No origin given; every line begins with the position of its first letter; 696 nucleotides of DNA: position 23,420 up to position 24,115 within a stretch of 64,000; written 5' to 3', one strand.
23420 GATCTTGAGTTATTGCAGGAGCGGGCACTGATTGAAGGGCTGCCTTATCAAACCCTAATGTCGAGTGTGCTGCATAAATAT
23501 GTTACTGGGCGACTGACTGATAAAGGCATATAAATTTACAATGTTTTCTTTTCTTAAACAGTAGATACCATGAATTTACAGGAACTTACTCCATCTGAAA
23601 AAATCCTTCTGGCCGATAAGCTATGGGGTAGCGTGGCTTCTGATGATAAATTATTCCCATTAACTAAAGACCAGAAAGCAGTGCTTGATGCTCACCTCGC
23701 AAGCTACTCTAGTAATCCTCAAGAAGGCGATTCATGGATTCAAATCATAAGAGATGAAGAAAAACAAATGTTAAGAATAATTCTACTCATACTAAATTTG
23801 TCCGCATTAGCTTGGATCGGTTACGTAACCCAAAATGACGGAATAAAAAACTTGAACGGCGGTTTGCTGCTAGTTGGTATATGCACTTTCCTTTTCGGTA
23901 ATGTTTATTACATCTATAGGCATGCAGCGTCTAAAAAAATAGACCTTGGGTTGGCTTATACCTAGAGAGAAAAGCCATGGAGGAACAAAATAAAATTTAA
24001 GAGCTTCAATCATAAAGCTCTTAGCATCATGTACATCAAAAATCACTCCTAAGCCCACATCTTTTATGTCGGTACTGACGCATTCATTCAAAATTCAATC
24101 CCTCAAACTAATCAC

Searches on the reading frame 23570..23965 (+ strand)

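Call 58: search_protein_families(library=pfam, proteins=[window:23570-23965:+], max_evalue=0.001)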
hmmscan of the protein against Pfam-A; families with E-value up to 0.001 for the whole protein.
window:23570-23965:+ (131 aa): 1 family
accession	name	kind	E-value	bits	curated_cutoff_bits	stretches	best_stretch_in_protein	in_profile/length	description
PF09720.15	Unstab_antitox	-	2.7e-09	37.3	23.3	1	5-56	1-51/54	Putative addiction module component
